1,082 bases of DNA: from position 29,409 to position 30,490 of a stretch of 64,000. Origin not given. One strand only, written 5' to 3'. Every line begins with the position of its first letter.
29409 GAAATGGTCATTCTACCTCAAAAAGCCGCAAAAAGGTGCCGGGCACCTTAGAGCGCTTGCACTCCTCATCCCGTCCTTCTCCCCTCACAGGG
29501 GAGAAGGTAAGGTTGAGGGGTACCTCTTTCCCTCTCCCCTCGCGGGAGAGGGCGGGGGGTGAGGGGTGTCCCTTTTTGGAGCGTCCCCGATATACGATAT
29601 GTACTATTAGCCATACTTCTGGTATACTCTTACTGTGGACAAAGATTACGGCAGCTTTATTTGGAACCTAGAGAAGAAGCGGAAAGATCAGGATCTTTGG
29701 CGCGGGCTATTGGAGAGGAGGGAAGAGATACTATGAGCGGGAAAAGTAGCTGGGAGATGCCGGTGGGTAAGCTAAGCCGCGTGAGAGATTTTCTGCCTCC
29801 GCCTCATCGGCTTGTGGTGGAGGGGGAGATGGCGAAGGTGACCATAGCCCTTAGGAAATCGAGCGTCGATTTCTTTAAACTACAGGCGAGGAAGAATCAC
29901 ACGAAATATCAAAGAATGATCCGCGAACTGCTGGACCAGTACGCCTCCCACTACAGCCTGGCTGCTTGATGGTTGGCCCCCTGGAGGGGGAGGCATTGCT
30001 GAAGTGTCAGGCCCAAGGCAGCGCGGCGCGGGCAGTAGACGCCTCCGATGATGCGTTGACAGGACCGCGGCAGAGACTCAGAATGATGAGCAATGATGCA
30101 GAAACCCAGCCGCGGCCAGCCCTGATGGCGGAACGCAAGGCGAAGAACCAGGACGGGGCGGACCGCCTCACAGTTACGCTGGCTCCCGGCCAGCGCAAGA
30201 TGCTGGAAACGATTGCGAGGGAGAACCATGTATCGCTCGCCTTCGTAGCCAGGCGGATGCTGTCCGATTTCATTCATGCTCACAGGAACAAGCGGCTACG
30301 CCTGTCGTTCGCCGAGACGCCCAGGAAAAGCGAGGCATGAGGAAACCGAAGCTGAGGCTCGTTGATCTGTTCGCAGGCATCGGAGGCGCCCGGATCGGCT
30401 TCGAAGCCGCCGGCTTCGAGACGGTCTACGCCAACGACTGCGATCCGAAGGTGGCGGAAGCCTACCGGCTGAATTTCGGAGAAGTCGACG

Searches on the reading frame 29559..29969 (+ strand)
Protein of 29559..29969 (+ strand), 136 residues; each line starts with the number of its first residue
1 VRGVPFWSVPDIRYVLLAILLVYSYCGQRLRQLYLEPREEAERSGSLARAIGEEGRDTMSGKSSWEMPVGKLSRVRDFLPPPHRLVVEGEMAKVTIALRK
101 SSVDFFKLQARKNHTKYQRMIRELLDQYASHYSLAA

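Call 31: search_protein_families(library=pfam, proteins=[window:29559-29969:+], max_evalue=5)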
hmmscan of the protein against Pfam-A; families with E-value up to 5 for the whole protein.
window:29559-29969:+ (136 aa): 2 families
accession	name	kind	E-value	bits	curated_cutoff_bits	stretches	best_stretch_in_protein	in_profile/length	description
PF19891.5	DUF6364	-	0.046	14.6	27.3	1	92-127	3-38/70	Family of unknown function (DUF6364)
PF14384.12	BrnA_antitoxin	-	0.055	14.3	26.1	1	73-129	15-68/68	BrnA antitoxin of type II toxin-antitoxin system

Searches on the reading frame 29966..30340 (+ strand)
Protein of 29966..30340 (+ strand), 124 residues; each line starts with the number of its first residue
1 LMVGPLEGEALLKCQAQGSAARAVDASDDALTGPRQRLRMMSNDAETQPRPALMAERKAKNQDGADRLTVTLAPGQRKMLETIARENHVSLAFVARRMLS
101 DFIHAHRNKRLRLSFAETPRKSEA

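Call 31: search_protein_families(library=pfam, proteins=[window:29966-30340:+], max_evalue=5)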
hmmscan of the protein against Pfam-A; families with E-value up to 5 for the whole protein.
window:29966-30340:+ (124 aa): 1 family
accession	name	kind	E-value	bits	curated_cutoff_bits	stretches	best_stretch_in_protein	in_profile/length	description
PF19839.5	RHH_9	-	0.14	12.4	23.4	1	66-109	6-49/65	Ribbon-helix-helix protein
